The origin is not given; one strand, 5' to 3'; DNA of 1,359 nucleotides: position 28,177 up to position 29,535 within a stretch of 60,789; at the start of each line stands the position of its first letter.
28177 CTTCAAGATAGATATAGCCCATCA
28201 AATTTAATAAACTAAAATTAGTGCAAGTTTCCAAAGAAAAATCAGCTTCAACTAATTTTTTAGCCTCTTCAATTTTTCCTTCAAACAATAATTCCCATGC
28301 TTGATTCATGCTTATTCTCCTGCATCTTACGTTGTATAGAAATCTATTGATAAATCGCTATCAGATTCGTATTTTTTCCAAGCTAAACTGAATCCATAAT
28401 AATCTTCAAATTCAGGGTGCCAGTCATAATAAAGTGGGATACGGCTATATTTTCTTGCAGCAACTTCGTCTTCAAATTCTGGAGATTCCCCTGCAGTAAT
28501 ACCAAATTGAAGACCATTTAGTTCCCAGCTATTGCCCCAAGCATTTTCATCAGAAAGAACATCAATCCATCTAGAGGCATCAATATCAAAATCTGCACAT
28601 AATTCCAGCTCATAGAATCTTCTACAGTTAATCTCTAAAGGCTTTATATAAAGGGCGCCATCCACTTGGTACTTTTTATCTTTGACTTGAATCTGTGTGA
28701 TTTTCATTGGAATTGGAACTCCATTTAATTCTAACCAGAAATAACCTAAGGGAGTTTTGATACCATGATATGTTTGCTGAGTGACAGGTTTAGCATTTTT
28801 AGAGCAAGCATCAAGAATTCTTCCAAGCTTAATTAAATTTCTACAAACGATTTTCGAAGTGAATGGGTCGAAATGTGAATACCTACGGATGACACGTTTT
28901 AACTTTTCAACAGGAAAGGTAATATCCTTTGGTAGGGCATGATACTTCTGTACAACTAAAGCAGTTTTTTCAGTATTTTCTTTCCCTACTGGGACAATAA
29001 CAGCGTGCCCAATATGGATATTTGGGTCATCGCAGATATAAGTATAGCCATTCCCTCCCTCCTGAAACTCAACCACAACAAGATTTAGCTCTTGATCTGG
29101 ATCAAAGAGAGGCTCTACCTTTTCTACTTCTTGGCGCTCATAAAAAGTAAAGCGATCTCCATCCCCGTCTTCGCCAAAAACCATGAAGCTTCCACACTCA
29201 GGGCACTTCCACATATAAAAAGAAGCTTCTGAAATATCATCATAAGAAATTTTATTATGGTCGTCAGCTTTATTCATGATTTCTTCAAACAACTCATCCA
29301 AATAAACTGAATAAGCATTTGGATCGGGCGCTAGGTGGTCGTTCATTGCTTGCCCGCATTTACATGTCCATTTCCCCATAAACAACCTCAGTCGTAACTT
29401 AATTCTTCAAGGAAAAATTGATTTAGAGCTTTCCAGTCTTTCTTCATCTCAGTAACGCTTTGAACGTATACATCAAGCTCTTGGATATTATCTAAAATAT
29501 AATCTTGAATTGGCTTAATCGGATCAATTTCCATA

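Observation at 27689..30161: Uncharacterised three-gene module (PF10127-like nucleotidyltransferase, zinc-ribbon protein, TPR protein) fused to the 3' end of the hsdR transcript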

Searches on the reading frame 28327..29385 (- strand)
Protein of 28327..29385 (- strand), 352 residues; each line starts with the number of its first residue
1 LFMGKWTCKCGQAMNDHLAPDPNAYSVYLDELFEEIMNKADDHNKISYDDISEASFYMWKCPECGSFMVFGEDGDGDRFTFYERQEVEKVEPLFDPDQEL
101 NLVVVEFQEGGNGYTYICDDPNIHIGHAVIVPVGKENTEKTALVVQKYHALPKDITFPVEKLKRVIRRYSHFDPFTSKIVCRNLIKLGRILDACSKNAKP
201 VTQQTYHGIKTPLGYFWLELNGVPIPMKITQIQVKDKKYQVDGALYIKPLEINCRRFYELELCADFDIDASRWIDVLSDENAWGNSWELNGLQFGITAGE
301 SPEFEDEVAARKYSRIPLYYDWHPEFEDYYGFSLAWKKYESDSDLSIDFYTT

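Call 3: search_protein_families(library=pfam, proteins=[window:28327-29385:-], max_evalue=0.1)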
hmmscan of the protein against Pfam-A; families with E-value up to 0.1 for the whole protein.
window:28327-29385:- (352 aa): 3 families
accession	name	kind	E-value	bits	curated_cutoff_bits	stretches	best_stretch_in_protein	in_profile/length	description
PF17764.6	PriA_3primeBD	-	0.011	16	22.7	1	113-178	11-71/96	3'DNA-binding domain (3'BD)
PF18073.7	Zn_ribbon_LapB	-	0.031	14.4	25.7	1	55-67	11-23/28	Rubredoxin metal binding domain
PF17283.8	Zn_ribbon_SprT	-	0.091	13.3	28.1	0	5-25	4-25/38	SprT-like zinc ribbon domain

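Call 4: search_protein_families(library=padloc, proteins=[window:28327-29385:-], max_evalue=0.1)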
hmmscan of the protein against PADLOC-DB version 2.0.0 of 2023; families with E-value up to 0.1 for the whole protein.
window:28327-29385:- (352 aa): 0 families

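Call 5: search_protein_families(library=ncbifam, proteins=[window:28327-29385:-], max_evalue=0.1)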
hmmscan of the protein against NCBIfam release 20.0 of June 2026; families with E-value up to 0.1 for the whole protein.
window:28327-29385:- (352 aa): 0 families

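Call 7: search_protein_families(library=phrogs, proteins=[window:28327-29385:-], max_evalue=0.1)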
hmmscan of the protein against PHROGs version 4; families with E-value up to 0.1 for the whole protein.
window:28327-29385:- (352 aa): 0 families

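Call 9: find_homologous_proteins(query=window:28327-29385:-)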
Query window:28327-29385:- (352 aa): 152 proteins with E <= 0.001 among 1409 candidates; the best 120 are listed.
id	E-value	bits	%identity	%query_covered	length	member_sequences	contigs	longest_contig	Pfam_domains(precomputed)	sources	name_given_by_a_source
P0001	5.4e-229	778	92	100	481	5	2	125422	PF10127.16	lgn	-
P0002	3.4e-216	735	88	99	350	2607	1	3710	-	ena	-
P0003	4.1e-216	735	91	99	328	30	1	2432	-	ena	-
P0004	1.4e-212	724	86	99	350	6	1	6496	-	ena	-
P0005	5.7e-209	712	85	99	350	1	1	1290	-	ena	-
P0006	8.1e-209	711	89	96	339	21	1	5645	-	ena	-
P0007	3.6e-208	709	89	96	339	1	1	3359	-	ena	-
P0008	4.5e-208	709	84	99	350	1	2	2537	-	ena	-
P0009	7.5e-207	705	84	99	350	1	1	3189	-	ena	-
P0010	1.8e-205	700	84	99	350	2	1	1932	-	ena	-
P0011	3.3e-205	699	83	99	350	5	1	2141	-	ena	-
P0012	4.8e-205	699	83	99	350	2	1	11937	-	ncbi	-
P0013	6.6e-205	698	82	99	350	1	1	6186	-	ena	-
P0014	7.1e-205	698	84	99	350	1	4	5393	-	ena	-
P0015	1.4e-204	697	83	99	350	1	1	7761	-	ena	-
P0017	3.1e-204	696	82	99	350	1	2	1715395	-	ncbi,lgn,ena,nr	nr:hypothetical protein [Streptococcus sp. Marseille-Q6470]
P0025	2.1e-203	693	83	99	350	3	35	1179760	-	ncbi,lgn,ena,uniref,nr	ncbi:hypothetical protein QM404_03650 [Streptococcus infantis]|uniref:hypothetical protein n=1 Tax=S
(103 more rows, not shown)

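Call 12: find_encoding_contigs(protein=P0017, flank=10000, max_places=4)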
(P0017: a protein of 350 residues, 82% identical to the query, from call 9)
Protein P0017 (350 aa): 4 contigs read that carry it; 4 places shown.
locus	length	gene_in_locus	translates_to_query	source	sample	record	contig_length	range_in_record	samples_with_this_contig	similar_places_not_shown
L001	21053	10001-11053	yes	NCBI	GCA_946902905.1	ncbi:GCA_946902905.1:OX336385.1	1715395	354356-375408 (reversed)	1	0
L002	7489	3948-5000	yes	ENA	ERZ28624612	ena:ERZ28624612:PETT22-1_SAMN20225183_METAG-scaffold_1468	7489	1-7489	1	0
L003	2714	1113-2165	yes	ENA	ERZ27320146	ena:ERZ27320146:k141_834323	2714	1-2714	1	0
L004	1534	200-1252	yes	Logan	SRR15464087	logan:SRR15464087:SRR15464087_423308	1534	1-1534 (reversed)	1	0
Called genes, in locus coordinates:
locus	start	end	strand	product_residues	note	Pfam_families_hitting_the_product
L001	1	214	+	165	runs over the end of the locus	-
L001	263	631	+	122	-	-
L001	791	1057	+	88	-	PF14080:DUF4261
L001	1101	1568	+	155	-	-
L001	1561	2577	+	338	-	-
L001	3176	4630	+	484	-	PF01276:OKR_DC_1, PF00155:Aminotran_1_2, PF00266:Aminotran_5, PF01041:DegT_DnrJ_EryC1, PF03711:OKR_DC_1_C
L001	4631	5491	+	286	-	PF17284:Spermine_synt_N, PF01564:Spermine_synth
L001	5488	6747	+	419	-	PF03435:Sacchrp_dh_NADP, PF16653:Sacchrp_dh_C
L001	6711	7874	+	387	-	PF00278:Orn_DAP_Arg_deC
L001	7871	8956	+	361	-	PF04371:PAD_porph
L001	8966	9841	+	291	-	PF00795:CN_hydrolase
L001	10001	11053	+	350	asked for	-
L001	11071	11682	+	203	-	PF07719:TPR_2 (faint), PF13181:TPR_8 (faint), PF13432:TPR_16 (faint), PF13424:TPR_12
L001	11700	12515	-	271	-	PF09323:DUF1980, PF21537:DUF1980_C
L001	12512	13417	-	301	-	PF03773:ArsP_1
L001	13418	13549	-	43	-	PF28023:SPJ_0845_N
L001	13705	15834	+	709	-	PF09371:Tex_N, PF22706:Tex_central_region, PF16921:Tex_YqgF, PF14639:YqgF (weak), PF12836:HHH_3, PF17674:HHH_9, PF00575:S1, PF23459:S1_RRP5, +1 more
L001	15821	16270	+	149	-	PF10263:SprT-like, PF17283:Zn_ribbon_SprT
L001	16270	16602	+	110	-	PF04024:PspC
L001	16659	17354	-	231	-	PF01988:VIT1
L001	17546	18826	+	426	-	PF01053:Cys_Met_Meta_PP, PF00155:Aminotran_1_2, PF01041:DegT_DnrJ_EryC1, PF01212:Beta_elim_lyase (faint), PF00266:Aminotran_5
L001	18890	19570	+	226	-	PF20582:UPF0758_N, PF04002:RadC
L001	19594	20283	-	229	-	PF07722:Peptidase_C26, PF00117:GATase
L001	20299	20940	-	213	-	PF06971:Put_DNA-bind_N, PF02629:CoA_binding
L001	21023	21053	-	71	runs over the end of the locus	PF15507:DUF4649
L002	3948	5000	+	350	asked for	-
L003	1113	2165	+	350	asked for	-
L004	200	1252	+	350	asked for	-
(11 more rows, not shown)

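Call 13: find_encoding_contigs(protein=P0025, flank=10000, max_places=6)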
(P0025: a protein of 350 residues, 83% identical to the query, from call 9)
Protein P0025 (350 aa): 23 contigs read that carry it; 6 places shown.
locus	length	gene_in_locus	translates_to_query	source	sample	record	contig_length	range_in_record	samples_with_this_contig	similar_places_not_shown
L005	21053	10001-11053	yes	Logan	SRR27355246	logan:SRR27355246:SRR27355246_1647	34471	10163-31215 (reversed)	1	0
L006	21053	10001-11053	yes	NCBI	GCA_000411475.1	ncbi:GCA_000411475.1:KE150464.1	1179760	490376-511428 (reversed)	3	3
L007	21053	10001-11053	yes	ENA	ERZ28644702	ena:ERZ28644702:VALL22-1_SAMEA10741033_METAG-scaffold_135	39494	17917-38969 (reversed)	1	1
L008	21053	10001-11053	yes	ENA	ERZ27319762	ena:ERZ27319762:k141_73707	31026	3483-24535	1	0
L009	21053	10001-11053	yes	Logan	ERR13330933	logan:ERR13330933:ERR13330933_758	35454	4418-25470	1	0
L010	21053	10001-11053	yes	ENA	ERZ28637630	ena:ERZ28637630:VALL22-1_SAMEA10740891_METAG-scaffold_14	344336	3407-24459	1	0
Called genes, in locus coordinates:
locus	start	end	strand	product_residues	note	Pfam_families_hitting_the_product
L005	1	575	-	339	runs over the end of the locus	-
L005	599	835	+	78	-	-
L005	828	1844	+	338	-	-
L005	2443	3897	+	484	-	PF01276:OKR_DC_1, PF00155:Aminotran_1_2, PF00266:Aminotran_5, PF01041:DegT_DnrJ_EryC1, PF01053:Cys_Met_Meta_PP (faint), PF03711:OKR_DC_1_C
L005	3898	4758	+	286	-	PF17284:Spermine_synt_N, PF01564:Spermine_synth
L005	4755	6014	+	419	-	PF03435:Sacchrp_dh_NADP, PF16653:Sacchrp_dh_C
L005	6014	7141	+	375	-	PF00278:Orn_DAP_Arg_deC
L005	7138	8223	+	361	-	PF04371:PAD_porph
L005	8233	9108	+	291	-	PF00795:CN_hydrolase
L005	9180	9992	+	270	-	PF10127:RlaP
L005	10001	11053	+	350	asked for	-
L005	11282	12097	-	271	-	PF09323:DUF1980, PF21537:DUF1980_C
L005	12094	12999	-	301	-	PF03773:ArsP_1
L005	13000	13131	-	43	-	PF28023:SPJ_0845_N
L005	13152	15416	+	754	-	PF09371:Tex_N, PF22706:Tex_central_region, PF16921:Tex_YqgF, PF14639:YqgF (weak), PF12836:HHH_3, PF17674:HHH_9, PF00575:S1, PF23459:S1_RRP5, +1 more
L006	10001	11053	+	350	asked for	-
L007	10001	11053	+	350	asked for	-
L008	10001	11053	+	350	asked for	-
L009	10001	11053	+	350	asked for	-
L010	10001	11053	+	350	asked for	-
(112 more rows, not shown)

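Call 14: find_related_loci(query=window:28327-29379:-, collection=genome_contigs, flank=10000)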
Query window:28327-29379:- (350 aa) in genome_contigs; peptide patterns used: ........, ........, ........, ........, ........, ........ (x = any residue, [..] = any of these).
179 stretches matched a pattern; 128 encode a relative of the query (tblastn E <= 1e-3); the best 80 are kept; 80 distinct loci.
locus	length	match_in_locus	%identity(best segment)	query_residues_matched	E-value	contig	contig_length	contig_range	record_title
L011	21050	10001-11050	95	1-350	0e+0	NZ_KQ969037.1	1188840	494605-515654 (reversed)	Streptococcus oralis strain DD05 scaffold00001, whole genome shotgun sequence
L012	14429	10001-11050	95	1-350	0e+0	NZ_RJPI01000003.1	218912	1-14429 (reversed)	Streptococcus oralis strain BCC26 D8803_contig003, whole genome shotgun sequence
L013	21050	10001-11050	95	1-350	0e+0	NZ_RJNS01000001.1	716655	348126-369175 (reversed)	Streptococcus mitis strain BCA11 D8854_contig001, whole genome shotgun sequence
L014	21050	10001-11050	94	1-350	0e+0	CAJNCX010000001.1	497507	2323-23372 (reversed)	unidentified bacterium isolate Streptococcus species genome assembly, contig: NODE_1_length_497507_cov_52.0569, whole ge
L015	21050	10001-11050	94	1-350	0e+0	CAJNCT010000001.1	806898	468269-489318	unidentified bacterium isolate Streptococcus species genome assembly, contig: NODE_1_length_806898_cov_52.5296, whole ge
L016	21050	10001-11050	94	1-350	0e+0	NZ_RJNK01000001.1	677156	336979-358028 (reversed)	Streptococcus oralis strain BCC59 D8862_contig001, whole genome shotgun sequence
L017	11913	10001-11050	94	1-350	0e+0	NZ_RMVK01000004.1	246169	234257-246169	Streptococcus oralis strain BCC52 D8844_contig004, whole genome shotgun sequence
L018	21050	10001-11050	94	1-350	0e+0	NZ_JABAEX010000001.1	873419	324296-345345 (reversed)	Streptococcus sp. WB01_FAA12 Contig_1, whole genome shotgun sequence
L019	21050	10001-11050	94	1-350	0e+0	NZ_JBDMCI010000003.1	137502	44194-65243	Streptococcus oralis strain RTP31081st1_C3_RTP31081_211007 NODE_3_length_137502_cov_23.344610, whole genome shotgun sequ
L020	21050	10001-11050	94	1-350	0e+0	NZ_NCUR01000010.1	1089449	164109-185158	Streptococcus oralis subsp. oralis strain OD_311844-09 s_oralis_OD_311844_09_ID_1, whole genome shotgun sequence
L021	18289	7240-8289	94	1-350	0e+0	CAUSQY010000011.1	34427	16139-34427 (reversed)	MAG TPA_asm: uncultured Streptococcus sp. isolate SRR5395416_bin.27_MetaWRAP_v1.3_MAG genome assembly, contig: ERZ142211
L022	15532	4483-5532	93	1-350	0e+0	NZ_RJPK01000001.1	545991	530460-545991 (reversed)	Streptococcus oralis strain BCC10 D8801_contig001, whole genome shotgun sequence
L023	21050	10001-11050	93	1-350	0e+0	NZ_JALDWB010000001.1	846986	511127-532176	Streptococcus oralis strain O3-1 NODE_1_length_846986_cov_124.678942, whole genome shotgun sequence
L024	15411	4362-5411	94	1-350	0e+0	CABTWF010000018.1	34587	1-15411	MAG TPA_asm: uncultured Streptococcus sp. isolate MGYG-HGUT-03717 genome assembly, contig: GUT_GENOME242920_18, whole ge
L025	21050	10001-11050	94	1-350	0e+0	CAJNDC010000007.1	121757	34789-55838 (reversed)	unidentified bacterium isolate Streptococcus species genome assembly, contig: NODE_7_length_121757_cov_41.149, whole gen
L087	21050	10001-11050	83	1-350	0e+0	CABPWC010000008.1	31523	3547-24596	MAG TPA_asm: uncultured Streptococcus sp. isolate MGYG-HGUT-00298 genome assembly, contig: GUT_GENOME003665_8, whole gen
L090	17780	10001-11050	83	1-350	0e+0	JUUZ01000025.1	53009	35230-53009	Streptococcus pseudopneumoniae strain 74_SPSE 156_53009_770089_81+,148_, whole genome shotgun sequence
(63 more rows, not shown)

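Call 15: search_protein_representatives(protein=window:28327-29379:-)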
Query: 350 residues. Proteins with E-value up to 0.001 (for the whole library): 292; up to 1e-10: 40; up to 1e-30: 18. The best 150 are listed.
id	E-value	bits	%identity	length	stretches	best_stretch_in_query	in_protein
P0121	1.2e-107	376.6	53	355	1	1-350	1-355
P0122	3.8e-82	292.7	54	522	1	91-350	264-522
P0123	1.5e-77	277.6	44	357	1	1-347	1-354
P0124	1.2e-66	241.7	45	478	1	96-350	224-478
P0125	9.8e-60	218.9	35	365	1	1-350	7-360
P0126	1.6e-57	211.7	90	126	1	56-157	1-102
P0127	1.5e-55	205.1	88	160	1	110-215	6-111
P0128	4.6e-53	197.0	42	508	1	92-348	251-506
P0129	3.1e-47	177.8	40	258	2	1-82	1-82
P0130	5.4e-45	170.4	35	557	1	56-345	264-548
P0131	5.9e-43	163.7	39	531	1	90-336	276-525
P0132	3.6e-41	157.8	34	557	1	88-347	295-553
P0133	1.1e-39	153.0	34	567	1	56-348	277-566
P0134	9.4e-38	146.6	93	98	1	280-350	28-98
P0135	9.5e-35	136.7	71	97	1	1-83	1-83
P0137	2.5e-31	125.4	32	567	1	56-347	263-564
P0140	1.8e-28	116.0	32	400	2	101-348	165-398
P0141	2.7e-28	115.5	29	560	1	86-344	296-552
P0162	1.4e-10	57.2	36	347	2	96-167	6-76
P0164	2.8e-10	56.2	34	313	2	102-169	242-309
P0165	3.1e-10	56.0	46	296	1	103-181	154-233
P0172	3.0e-09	52.8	37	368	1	65-224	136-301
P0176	9.1e-09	51.2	40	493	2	87-146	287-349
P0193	2.9e-07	46.2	46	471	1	97-168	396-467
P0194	3.0e-07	46.2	44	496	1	103-168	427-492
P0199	4.5e-07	45.6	45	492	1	102-168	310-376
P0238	7.0e-06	41.7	42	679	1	76-166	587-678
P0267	2.0e-05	40.2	45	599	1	97-166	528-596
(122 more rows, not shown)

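Call 16: search_protein_families(library=pfam, proteins=[P0122, P0124, P0128, P0130, P0131, P0132, P0133, P0137, P0140, P0141], max_evalue=0.01)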
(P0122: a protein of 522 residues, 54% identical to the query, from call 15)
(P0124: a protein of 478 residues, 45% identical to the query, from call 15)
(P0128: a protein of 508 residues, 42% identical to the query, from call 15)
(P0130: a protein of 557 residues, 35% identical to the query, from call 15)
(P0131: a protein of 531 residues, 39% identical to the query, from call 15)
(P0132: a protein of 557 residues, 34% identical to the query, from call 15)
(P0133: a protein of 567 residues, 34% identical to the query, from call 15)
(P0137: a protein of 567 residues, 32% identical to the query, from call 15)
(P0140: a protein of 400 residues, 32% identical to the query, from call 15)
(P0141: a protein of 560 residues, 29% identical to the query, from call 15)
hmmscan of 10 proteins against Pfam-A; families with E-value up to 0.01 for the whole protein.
P0122 (522 aa): 0 families

P0124 (478 aa): 3 families
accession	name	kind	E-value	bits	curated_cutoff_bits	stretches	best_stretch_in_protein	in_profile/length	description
PF08238.18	Sel1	-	5.9e-12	46.1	30.7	2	53-86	3-36/36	Sel1 repeat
PF07719.23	TPR_2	-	0.0008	19.8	27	1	21-48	3-30/34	Tetratricopeptide repeat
PF07720.18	TPR_3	-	0.0045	17.5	20.7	1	26-52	8-34/34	Tetratricopeptide repeat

P0128 (508 aa): 1 family
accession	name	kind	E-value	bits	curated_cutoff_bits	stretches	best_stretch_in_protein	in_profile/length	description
PF17764.6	PriA_3primeBD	-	0.0077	16.5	22.7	0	272-335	13-74/96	3'DNA-binding domain (3'BD)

P0130 (557 aa): 0 families

P0131 (531 aa): 0 families

P0132 (557 aa): 1 family
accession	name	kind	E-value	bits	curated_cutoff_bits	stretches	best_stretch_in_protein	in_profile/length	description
PF17764.6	PriA_3primeBD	-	0.0033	17.7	22.7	1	317-385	10-76/96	3'DNA-binding domain (3'BD)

P0133 (567 aa): 0 families

P0137 (567 aa): 0 families

P0140 (400 aa): 0 families

P0141 (560 aa): 0 families

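Call 17: search_protein_families(library=pfam, proteins=[P0162, P0164, P0165, P0172, P0176, P0193, P0194, P0199, P0238, P0267], max_evalue=0.01)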
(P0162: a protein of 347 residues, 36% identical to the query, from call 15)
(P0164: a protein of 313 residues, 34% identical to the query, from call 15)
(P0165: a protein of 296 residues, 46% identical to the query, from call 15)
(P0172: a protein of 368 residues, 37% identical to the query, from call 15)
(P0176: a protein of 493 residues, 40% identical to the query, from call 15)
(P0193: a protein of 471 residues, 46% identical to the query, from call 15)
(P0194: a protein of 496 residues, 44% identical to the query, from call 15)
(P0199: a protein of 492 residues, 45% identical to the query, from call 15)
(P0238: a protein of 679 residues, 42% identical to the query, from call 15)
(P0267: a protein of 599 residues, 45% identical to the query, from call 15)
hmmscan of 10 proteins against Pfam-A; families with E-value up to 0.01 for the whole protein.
P0162 (347 aa): 2 families
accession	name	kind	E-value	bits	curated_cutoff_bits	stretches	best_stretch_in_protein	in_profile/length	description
PF17764.6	PriA_3primeBD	-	0.0012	19.1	22.7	0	20-76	10-62/96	3'DNA-binding domain (3'BD)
PF00166.26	Cpn10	-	0.0017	18.8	21.1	0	125-146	55-76/93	Chaperonin 10 Kd subunit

P0164 (313 aa): 0 families

P0165 (296 aa): 0 families

P0172 (368 aa): 0 families

P0176 (493 aa): 3 families
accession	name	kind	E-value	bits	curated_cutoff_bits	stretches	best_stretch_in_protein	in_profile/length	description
PF17764.6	PriA_3primeBD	-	8.6e-06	26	22.7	1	231-291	9-67/96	3'DNA-binding domain (3'BD)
PF09378.16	HAS-barrel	-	0.00011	22.7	25.2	0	312-375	21-73/90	HAS barrel domain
PF19157.5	DUF5839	-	0.0011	19.5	23.7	0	322-348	39-65/83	Family of unknown function (DUF5839)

P0193 (471 aa): 0 families

P0194 (496 aa): 0 families

P0199 (492 aa): 0 families

P0238 (679 aa): 1 family
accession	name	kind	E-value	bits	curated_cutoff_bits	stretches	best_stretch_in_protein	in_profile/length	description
PF17764.6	PriA_3primeBD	-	0.0094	16.2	22.7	0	624-675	10-58/96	3'DNA-binding domain (3'BD)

P0267 (599 aa): 2 families
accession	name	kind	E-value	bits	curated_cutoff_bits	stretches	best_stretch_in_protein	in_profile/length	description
PF03747.19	ADP_ribosyl_GH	-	5.4e-34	118.6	26.2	1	1-245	3-281/287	ADP-ribosylglycohydrolase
PF20118.4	DUF6508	-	5.6e-06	26.7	23.6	1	344-391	79-126/129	Family of unknown function (DUF6508)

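Call 25: find_encoding_contigs(protein=P0121, flank=8000, max_places=4)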
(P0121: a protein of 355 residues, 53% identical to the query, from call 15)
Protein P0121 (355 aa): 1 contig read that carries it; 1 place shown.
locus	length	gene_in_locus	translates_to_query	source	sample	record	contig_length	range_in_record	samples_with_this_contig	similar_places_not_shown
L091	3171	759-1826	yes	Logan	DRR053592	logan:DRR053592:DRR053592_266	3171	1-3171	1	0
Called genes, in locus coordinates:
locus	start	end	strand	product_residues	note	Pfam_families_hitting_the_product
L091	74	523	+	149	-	PF13527:Acetyltransf_9, PF00583:Acetyltransf_1, PF13673:Acetyltransf_10 (weak), PF13508:Acetyltransf_7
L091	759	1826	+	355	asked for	-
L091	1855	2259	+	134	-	PF11969:DcpS_C, PF01230:HIT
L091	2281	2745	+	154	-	PF00583:Acetyltransf_1, PF13673:Acetyltransf_10, PF13508:Acetyltransf_7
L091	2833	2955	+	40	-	PF12636:DUF3781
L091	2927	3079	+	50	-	PF12636:DUF3781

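Call 27: find_encoding_contigs(protein=P0123, flank=8000, max_places=3)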
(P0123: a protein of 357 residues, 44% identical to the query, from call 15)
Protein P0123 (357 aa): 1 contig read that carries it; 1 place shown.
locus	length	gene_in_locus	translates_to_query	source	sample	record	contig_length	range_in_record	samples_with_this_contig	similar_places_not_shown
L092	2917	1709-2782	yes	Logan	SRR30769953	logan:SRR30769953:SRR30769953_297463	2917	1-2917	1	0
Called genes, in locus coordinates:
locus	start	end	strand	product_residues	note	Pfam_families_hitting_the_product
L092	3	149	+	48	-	?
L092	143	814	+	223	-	PF02463:SMC_N (weak), PF00005:ABC_tran, PF13401:AAA_22 (faint)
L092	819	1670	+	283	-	PF01156:IU_nuc_hydro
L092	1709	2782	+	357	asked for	-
